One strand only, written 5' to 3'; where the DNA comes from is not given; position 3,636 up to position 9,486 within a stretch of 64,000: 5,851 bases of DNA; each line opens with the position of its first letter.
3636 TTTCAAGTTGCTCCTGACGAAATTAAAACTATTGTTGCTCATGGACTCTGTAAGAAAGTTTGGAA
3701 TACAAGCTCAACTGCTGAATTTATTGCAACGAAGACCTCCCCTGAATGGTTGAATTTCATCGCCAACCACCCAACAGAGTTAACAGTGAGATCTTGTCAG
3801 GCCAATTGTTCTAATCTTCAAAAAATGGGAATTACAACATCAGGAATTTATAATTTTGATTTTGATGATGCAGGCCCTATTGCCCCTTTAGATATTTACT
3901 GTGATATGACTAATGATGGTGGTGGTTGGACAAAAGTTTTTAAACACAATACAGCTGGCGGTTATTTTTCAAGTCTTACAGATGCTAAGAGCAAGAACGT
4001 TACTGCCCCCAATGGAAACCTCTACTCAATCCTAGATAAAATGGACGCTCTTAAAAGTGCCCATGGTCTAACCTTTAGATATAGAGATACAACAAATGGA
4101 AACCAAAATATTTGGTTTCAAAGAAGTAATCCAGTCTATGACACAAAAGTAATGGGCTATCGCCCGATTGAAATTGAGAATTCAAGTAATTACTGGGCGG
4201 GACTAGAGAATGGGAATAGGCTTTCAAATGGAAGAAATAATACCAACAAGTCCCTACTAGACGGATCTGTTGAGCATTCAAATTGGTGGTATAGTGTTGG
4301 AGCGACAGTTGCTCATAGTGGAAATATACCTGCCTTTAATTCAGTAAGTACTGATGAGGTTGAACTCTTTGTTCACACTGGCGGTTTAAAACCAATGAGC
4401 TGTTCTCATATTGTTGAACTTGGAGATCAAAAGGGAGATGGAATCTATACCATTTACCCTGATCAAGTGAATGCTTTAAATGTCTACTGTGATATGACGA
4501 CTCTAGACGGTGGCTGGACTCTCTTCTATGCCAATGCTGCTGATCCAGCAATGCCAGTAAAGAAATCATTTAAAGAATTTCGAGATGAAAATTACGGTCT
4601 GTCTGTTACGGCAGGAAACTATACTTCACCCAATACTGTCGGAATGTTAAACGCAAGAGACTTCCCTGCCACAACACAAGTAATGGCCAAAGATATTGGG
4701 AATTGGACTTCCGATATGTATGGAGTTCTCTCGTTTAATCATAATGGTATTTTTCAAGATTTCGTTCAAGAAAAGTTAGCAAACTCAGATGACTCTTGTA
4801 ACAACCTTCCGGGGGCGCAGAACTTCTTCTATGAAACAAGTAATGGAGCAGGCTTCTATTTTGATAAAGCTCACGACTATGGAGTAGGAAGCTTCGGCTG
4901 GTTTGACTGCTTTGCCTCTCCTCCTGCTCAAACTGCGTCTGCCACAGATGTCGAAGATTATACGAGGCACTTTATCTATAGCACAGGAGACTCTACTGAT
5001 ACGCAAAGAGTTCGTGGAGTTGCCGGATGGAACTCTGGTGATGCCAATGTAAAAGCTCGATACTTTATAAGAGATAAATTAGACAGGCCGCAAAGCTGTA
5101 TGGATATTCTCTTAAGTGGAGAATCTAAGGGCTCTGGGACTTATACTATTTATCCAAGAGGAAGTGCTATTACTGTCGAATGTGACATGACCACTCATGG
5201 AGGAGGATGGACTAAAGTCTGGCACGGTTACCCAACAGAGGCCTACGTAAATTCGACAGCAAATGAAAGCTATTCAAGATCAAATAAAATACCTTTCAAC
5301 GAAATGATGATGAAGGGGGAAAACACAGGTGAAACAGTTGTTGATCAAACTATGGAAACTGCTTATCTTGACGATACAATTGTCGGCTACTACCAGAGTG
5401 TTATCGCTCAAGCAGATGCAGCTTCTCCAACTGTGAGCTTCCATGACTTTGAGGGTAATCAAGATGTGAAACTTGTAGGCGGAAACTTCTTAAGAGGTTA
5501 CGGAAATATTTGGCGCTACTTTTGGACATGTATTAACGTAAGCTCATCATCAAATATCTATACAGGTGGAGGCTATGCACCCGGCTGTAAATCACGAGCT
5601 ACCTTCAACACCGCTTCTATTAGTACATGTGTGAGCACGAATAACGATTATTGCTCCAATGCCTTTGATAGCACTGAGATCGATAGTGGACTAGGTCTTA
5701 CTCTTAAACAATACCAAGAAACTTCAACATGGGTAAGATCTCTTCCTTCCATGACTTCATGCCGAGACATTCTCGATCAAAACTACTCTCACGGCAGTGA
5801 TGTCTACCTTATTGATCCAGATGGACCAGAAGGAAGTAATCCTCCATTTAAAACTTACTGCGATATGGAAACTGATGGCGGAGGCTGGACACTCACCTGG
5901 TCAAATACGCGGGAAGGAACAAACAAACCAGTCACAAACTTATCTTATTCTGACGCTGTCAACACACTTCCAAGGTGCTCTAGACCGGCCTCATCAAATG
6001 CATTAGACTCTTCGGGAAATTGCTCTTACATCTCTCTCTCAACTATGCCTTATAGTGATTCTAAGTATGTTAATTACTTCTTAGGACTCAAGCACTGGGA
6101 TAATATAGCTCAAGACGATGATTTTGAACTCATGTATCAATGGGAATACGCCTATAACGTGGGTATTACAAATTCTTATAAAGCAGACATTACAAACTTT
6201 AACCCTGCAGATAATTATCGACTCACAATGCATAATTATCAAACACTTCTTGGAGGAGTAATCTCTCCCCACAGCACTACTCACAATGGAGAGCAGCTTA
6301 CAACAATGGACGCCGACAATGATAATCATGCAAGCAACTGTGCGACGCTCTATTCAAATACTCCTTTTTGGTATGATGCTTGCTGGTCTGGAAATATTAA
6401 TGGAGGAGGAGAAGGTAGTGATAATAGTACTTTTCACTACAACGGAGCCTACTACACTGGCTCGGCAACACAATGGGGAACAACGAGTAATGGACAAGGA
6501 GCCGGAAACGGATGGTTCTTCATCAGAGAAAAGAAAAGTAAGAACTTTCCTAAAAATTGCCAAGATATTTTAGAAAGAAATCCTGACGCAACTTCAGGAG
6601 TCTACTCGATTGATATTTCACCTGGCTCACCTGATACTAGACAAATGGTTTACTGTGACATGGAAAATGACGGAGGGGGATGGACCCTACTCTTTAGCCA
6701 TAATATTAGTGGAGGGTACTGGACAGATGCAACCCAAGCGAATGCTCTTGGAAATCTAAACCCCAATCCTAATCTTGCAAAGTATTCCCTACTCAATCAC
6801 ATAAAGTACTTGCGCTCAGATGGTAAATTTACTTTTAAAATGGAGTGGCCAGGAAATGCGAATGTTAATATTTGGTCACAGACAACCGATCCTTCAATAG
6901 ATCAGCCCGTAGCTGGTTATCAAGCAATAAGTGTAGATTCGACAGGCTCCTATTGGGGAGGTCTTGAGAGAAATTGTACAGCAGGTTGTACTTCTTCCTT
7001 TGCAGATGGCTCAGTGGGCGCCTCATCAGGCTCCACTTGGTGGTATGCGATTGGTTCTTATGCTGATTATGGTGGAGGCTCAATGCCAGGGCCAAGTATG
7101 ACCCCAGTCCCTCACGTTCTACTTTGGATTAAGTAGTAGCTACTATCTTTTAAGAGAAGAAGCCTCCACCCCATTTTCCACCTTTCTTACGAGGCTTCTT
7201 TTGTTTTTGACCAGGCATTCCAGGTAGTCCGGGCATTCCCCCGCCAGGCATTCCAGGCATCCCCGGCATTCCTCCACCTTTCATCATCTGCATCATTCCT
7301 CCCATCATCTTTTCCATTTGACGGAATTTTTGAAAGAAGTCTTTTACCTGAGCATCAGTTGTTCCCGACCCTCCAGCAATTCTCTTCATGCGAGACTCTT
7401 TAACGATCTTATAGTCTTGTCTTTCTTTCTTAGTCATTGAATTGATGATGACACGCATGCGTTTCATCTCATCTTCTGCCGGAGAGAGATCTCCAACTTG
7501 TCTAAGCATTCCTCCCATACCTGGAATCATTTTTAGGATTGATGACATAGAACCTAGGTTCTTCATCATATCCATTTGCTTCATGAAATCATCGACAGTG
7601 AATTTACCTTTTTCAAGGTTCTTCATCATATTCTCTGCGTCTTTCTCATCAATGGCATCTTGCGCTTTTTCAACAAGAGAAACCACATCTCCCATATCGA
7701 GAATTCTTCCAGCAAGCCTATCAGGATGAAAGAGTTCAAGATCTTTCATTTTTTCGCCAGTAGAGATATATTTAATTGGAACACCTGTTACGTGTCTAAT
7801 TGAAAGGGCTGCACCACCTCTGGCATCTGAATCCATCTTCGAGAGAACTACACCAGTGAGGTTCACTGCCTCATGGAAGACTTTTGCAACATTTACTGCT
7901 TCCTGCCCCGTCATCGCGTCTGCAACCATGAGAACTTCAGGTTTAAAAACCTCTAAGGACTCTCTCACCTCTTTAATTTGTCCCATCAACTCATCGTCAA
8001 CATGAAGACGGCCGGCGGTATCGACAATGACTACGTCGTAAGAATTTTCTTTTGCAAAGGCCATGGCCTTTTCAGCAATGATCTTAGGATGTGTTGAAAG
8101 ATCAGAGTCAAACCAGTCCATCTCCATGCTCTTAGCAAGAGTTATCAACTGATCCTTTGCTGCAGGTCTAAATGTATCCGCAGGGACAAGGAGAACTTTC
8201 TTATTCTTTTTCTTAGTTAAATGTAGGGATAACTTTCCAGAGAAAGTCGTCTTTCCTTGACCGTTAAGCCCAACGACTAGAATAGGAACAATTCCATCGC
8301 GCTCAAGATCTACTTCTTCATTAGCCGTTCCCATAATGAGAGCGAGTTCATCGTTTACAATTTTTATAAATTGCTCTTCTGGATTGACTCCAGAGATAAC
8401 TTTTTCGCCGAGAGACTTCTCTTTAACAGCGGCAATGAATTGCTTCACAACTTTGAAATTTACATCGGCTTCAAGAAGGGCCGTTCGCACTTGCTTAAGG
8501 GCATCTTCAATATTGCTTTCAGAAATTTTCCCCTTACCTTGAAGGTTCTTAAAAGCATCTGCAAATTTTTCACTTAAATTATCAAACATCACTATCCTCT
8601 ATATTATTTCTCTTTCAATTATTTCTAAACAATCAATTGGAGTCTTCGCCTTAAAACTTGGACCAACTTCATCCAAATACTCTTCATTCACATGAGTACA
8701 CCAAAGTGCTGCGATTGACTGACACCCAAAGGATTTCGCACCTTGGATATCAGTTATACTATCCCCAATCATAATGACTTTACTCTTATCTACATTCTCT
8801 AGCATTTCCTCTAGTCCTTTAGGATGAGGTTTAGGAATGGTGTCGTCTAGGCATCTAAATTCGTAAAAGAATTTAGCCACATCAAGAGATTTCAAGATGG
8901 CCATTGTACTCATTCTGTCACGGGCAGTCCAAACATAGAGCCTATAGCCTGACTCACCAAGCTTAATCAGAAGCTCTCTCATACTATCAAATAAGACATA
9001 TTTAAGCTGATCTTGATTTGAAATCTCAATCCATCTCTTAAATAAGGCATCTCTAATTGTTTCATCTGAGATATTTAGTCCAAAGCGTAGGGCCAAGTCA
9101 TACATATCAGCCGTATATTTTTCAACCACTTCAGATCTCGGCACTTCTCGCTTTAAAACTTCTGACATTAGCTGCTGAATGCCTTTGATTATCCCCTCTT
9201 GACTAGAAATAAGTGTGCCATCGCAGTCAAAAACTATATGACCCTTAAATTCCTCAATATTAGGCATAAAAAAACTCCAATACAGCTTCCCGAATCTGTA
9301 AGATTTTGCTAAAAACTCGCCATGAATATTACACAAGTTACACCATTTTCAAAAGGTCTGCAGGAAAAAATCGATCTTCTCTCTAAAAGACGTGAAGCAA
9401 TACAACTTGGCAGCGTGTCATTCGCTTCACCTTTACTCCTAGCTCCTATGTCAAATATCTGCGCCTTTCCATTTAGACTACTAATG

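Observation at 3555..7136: Five-module fibrinogen-like lectin array, including a near-complete animal-type FReD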

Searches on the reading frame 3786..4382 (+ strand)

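Call 10: search_protein_families(library=pfam, proteins=[window:3786-4382:+], max_evalue=1)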
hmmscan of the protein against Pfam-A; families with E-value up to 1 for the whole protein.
window:3786-4382:+ (199 aa): 1 family
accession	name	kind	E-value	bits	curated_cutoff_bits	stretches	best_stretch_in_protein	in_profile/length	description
PF00147.23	Fibrinogen_C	-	5.3e-07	30.1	22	1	6-55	3-49/221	Fibrinogen beta and gamma chains, C-terminal globular domain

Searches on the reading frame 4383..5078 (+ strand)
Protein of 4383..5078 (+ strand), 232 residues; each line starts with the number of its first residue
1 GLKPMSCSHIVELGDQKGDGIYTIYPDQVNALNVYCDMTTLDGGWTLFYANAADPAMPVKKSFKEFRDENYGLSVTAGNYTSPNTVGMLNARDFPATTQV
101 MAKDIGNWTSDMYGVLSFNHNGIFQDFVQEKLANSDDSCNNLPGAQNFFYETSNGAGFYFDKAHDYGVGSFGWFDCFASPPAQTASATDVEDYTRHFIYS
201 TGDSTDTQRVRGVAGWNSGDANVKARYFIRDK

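Call 10: search_protein_families(library=pfam, proteins=[window:4383-5078:+], max_evalue=1)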
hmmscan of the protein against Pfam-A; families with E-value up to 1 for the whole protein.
window:4383-5078:+ (232 aa): 2 families
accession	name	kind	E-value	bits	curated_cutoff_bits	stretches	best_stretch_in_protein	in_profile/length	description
PF00147.23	Fibrinogen_C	-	1.2e-08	35.5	22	1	6-67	4-64/221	Fibrinogen beta and gamma chains, C-terminal globular domain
PF16140.10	DUF4848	-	0.054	13.5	22.8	1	26-89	119-180/216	Domain of unknown function (DUF4848)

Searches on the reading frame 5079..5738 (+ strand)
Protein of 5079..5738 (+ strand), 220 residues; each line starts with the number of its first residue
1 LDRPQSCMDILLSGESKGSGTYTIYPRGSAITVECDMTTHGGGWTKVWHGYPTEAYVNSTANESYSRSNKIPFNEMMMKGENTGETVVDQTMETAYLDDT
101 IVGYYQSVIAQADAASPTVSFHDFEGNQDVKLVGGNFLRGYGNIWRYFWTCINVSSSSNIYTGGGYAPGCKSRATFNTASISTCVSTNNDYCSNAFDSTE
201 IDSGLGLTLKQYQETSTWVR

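Call 10: search_protein_families(library=pfam, proteins=[window:5079-5738:+], max_evalue=1)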
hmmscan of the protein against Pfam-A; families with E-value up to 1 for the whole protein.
window:5079-5738:+ (220 aa): 1 family
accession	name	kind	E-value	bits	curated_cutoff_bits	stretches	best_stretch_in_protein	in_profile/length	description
PF00147.23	Fibrinogen_C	-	9e-06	26.1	22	1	4-46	2-45/221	Fibrinogen beta and gamma chains, C-terminal globular domain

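Call 74: predict_structure(alignment_id=A7)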
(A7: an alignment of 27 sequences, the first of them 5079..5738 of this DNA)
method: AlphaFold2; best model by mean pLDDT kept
length: 220 residues; sequences in the alignment: 27
mean_pLDDT: 84.6   pTM: 0.84
mean pLDDT of the five models: 84.6, 79.7, 74.7, 72.8, 58.0
residues with pLDDT >= 90: 82; 70-90: 111; 50-70: 26; < 50: 1
segments of 3 or more residues with pLDDT < 50: none
pLDDT, mean of each block of 10 residues (from residue 1): 77 78 82 88 91 90 78 92 90 93 89 81 92 84 67 80 73 87 73 90 94 92
secondary structure, 60 per line:
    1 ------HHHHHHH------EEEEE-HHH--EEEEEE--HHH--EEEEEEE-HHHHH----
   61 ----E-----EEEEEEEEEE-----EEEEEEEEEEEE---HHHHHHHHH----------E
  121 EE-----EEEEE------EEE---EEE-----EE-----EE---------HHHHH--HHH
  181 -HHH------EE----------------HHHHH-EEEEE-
elements in order: H7-13 E20-24 E31-36 E44-50 H52-56 E71-80 E86-97 H101-109 E120-122 E128-132 E139-141 E145-147 H171-175 H209-213 E215-219

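Call 76: fold_search(model_id=the predicted structure, library=pdb)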
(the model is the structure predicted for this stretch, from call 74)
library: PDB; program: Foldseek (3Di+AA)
matches with E <= 10: 308; with E <= 0.001: 5
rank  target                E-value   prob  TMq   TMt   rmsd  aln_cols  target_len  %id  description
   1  2j60_B                2.8e-04  0.99  0.34  0.35  10.6       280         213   13  H-ficolin complexed to D-fucose (released 2007-01-23)
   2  2j5z_A                3.3e-04  0.98  0.32  0.32  11.9       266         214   14  H-ficolin complexed to galactose (released 2007-01-23)
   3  2j1g_A                5.3e-04  0.99  0.34  0.37  10.7       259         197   17  L-ficolin complexed to N-acetyl-cystein (released 2007-01-23)
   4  2j5z_B                6.4e-04  1.00  0.27  0.28   7.2       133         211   20  H-ficolin complexed to galactose (released 2007-01-23)
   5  6zr0_A                7.6e-04  1.00  0.28  0.28   6.0       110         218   23  Crystal structure of tetrameric fibrinogen-like recognition domain of FIBCD1 with N-acetylalanine ligand bound (released 2021-07-21)
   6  1rf0_F                1.2e-03  0.92  0.33  0.26  11.9       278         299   13  Crystal Structure of Fragment D of gammaE132A Fibrinogen (released 2004-03-16)
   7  2d39_C                1.2e-03  1.00  0.31  0.32   4.1       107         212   25  Trivalent Recognition Unit of Innate Immunity System; Crystal Structure of human M-ficolin Fibrinogen-like Domain (released 2006-12-12)
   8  2j0g_B                1.4e-03  1.00  0.30  0.30   5.2       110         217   25  L-ficolin complexed to N-acetyl-mannosamine (released 2007-01-23)
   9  4wmq_A                1.4e-03  0.98  0.40  0.33  10.1       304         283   13  Structure of Human Intelectin-1 (released 2015-07-01)
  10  8fn9_A                1.5e-03  1.00  0.29  0.29   5.7       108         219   23  Crystal structure of the C-terminal Fg domain of TNR with the single FN domain of PTPRZ (released 2023-07-12)
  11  9r5y_A                1.5e-03  0.99  0.29  0.29   7.1       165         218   16  Crystal structure of the C-terminal domain of human TNC in complex with Adhiron 52 (released 2025-06-18)
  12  2j0y_A                1.5e-03  0.96  0.32  0.35  11.1       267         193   13  L-ficolin complexed to b-1,3-D-glucan (released 2007-01-23)
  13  4jyo                  1.5e-03  0.91  0.32  0.32  11.2       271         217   14  Structural basis for angiopoietin-1 mediated signaling initiation (released 2013-05-08)
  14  1fzf_F                1.5e-03  0.89  0.31  0.26  12.4       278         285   14  CRYSTAL STRUCTURE OF FRAGMENT DOUBLE-D FROM HUMAN FIBRIN WITH THE PEPTIDE LIGAND GLY-HIS-ARG-PRO-AMIDE (released 1999-06-08)
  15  2j0g_D                1.6e-03  1.00  0.28  0.29   5.7       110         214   23  L-ficolin complexed to N-acetyl-mannosamine (released 2007-01-23)
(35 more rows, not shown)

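Call 89: fold_search(model_id=the predicted structure, library=viral)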
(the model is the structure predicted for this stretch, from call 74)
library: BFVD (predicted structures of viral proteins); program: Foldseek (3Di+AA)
matches with E <= 10: 270; with E <= 0.001: 3
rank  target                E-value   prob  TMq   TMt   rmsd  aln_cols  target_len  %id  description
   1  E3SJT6                1.9e-04  1.00  0.40  0.27  10.8       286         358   15  Fibrillar collagen NC1 domain-containing protein [Synechococcus phage S-ShM2]
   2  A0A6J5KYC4            3.3e-04  0.99  0.36  0.26  10.7       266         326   14  Fibrinogen, alpha/beta/gamma chain, C-terminal globular domain containing protein [uncultured Caudovirales phage]
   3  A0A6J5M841            9.6e-04  1.00  0.41  0.20  10.7       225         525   11  Uncharacterized protein [uncultured Caudovirales phage]
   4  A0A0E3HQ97            8.8e-03  0.94  0.29  0.18   8.4       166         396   13  Sericin 1-like protein [Synechococcus phage ACG-2014a]
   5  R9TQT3                1.2e-02  0.99  0.28  0.18   6.1       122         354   16  Uncharacterized protein [Synechococcus phage S-CAM8]
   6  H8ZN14                1.6e-02  0.54  0.32  0.23  13.0       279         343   12  Phage tail fiber-like protein [Synechococcus phage metaG-MbCM1]
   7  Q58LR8                1.8e-02  0.75  0.38  0.28  10.7       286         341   13  Fibrinogen C-terminal domain-containing protein [Prochlorococcus phage P-SSM4]
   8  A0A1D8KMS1            1.2e-01  0.33  0.36  0.27  11.4       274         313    9  Uncharacterized protein [Synechococcus phage S-CAM8]
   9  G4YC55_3              2.1e-01  0.15  0.18  0.04  16.6       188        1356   10  (no name in the UniProt tables at hand)
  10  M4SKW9                2.4e-01  0.18  0.21  0.12  13.7       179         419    8  (no name in the UniProt tables at hand)
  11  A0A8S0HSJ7            3.0e-01  0.95  0.17  0.34   1.9        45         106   31  (no name in the UniProt tables at hand)
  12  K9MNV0                4.6e-01  0.04  0.12  0.07  10.6       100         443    9  Fiber [Bovine adenovirus 6]
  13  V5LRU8                6.6e-01  0.77  0.19  0.10   3.8        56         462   12  (no name in the UniProt tables at hand)
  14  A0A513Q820            6.6e-01  0.06  0.11  0.05  14.4        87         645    9  ORF1a (Fragment) [Porcine astrovirus 1]
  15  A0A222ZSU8            7.4e-01  0.04  0.11  0.19  27.2       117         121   11  Uncharacterized protein [Mycobacterium phage Wintermute]
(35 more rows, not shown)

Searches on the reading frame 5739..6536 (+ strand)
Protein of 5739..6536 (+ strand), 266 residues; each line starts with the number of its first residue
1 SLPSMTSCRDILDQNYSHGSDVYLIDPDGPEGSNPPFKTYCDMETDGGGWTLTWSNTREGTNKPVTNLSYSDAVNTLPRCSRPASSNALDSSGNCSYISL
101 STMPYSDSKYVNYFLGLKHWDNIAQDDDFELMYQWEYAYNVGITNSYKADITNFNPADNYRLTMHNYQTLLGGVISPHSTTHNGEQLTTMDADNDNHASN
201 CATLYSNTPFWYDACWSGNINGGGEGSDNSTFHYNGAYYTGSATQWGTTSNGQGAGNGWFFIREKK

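Call 10: search_protein_families(library=pfam, proteins=[window:5739-6536:+], max_evalue=1)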
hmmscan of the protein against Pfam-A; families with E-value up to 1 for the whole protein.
window:5739-6536:+ (266 aa): 2 families
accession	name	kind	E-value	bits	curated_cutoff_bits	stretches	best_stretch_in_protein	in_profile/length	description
PF00147.23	Fibrinogen_C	-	1.5e-21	77.7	22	1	7-224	4-187/221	Fibrinogen beta and gamma chains, C-terminal globular domain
PF01410.23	COLFI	-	0.031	14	26.2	1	6-46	31-70/233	Fibrillar collagen C-terminal domain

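Call 11: search_solved_structures(query=window:5739-6536:+, max_evalue=0.01, show_alignments=2)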
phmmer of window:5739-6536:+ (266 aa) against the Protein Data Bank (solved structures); distinct sequences matched with E-value up to 0.01: 62 (the best 60 are shown).
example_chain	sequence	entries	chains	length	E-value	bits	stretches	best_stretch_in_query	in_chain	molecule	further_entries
8un7_A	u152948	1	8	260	3.2e-12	49.8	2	113-232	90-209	Microfibril-associated glycoprotein 4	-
7zmk_A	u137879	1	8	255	8.5e-12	48.4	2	113-232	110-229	Microfibril-associated glycoprotein 4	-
2j5z_A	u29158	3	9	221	1.1e-11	48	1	112-235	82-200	FICOLIN-3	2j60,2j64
4m7f_A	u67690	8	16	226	3.1e-11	46.6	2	114-224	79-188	Fibrinogen C domain-containing protein 1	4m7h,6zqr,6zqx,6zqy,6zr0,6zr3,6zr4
2wnp_F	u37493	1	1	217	3.5e-10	43.1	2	156-223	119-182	FICOLIN-1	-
2j61_A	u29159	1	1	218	4.5e-10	42.7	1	159-231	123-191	FICOLIN-2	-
2j3f_A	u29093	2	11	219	4.8e-10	42.6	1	159-231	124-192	FICOLIN-2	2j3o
2j0g_A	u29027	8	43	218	4.8e-10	42.6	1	159-231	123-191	FICOLIN-2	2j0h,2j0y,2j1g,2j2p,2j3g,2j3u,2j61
4nyt_C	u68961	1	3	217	4.8e-10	42.6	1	159-231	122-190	Ficolin-2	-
2jhh_C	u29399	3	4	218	4.8e-10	42.6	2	156-222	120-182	FICOLIN-1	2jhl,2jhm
2d39_A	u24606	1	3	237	5.4e-10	42.5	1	156-222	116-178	Ficolin-1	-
4r9t_B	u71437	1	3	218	8.9e-10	41.8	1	159-231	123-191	Ficolin-2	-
4r9j_G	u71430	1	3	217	8.9e-10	41.8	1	159-231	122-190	Ficolin-2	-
2j3f_D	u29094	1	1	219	1.1e-09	41.5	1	159-231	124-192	FICOLIN-2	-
2jhi_F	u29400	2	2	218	1.3e-09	41.3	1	156-222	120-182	FICOLIN-1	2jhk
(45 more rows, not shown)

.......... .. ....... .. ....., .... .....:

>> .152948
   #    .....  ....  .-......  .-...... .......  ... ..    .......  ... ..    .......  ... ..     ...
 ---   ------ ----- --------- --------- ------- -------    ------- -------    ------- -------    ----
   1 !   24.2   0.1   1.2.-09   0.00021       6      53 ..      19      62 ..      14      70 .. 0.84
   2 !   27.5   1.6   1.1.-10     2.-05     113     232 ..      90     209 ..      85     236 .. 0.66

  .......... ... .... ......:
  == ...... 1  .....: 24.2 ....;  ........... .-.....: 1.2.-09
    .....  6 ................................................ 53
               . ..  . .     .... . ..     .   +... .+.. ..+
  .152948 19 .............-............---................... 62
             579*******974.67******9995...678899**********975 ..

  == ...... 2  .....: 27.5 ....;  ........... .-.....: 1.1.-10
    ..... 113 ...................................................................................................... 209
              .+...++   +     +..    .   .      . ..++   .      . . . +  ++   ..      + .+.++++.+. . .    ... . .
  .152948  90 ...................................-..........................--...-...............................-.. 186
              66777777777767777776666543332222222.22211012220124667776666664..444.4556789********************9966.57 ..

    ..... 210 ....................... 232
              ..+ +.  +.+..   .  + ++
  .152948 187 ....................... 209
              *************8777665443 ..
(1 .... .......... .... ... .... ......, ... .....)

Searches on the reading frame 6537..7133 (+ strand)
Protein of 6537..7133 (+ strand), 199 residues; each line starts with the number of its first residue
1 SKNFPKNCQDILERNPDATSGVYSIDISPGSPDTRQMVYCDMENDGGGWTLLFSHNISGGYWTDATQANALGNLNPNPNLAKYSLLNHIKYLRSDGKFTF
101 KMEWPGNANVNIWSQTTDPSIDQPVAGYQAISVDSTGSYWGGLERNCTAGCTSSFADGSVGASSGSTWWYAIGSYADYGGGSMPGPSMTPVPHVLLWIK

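Call 10: search_protein_families(library=pfam, proteins=[window:6537-7133:+], max_evalue=1)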
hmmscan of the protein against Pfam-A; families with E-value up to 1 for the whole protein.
window:6537-7133:+ (199 aa): 2 families
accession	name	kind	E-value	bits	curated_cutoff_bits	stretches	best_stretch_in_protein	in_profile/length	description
PF00147.23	Fibrinogen_C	-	3e-08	34.2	22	1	4-54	1-48/221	Fibrinogen beta and gamma chains, C-terminal globular domain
PF01410.23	COLFI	-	0.00025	20.9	26.2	1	3-45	28-70/233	Fibrillar collagen C-terminal domain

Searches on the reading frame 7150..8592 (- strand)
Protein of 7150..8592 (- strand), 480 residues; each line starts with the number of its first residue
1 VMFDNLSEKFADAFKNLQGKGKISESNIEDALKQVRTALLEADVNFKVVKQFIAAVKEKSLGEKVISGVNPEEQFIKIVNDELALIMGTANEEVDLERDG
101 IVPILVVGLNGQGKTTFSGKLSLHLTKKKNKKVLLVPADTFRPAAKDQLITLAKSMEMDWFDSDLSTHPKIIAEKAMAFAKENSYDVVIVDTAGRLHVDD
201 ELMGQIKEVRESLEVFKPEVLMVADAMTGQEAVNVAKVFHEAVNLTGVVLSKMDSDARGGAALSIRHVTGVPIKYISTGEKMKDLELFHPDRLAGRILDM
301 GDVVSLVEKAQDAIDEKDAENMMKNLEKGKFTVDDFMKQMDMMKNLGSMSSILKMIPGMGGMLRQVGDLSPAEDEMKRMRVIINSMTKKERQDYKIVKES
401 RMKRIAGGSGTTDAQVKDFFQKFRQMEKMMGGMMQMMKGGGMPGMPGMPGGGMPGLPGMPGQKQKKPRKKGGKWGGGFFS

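Call 82: search_protein_families(library=pfam, proteins=[window:7150-8592:-], max_evalue=0.001)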
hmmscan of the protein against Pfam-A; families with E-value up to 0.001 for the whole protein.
window:7150-8592:- (480 aa): 5 families
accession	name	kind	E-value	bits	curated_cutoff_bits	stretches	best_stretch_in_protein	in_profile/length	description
PF00448.28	SRP54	-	4.7e-67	225.9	22.7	1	104-298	4-195/196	SRP54-type protein, GTPase domain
PF02978.25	SRP_SPB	-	9.2e-30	103.3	27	1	330-430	1-91/91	Signal peptide binding domain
PF02881.24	SRP54_N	-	1.4e-23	83.3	22.4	1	6-83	1-75/75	SRP54-type protein, helical bundle domain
PF01656.29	CbiA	-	0.00012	22.4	25.4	0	111-258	9-88/125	CobQ/CobB/MinD/ParA nucleotide binding domain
PF13614.12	AAA_31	-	0.00035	21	27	0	111-140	12-40/177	AAA domain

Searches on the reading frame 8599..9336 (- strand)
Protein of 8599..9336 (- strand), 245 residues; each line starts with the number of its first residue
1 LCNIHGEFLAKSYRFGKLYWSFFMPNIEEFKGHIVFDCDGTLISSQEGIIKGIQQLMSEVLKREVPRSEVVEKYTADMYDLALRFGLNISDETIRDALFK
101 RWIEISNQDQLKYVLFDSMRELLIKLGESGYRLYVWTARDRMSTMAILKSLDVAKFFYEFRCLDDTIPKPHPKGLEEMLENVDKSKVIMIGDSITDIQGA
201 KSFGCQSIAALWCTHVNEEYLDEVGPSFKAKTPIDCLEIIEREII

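Call 82: search_protein_families(library=pfam, proteins=[window:8599-9336:-], max_evalue=0.001)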
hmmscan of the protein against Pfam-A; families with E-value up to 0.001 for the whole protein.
window:8599-9336:- (245 aa): 5 families
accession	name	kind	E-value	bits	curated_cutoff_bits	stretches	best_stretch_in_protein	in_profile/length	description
PF13419.12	HAD_2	-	1.8e-30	106.8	23.8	1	34-209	1-177/178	Haloacid dehalogenase-like hydrolase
PF00702.32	Hydrolase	-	2.6e-20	74.1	26.4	1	34-204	4-191/191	haloacid dehalogenase-like hydrolase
PF13242.12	Hydrolase_like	-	3.5e-08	33.7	22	1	168-209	3-47/75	HAD-hyrolase-like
PF12710.13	HAD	-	3.1e-06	28.2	27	1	34-200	1-188/189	haloacid dehalogenase-like hydrolase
PF03031.24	NIF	-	7.6e-05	22.9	21.8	0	34-196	3-120/160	NLI interacting factor-like phosphatase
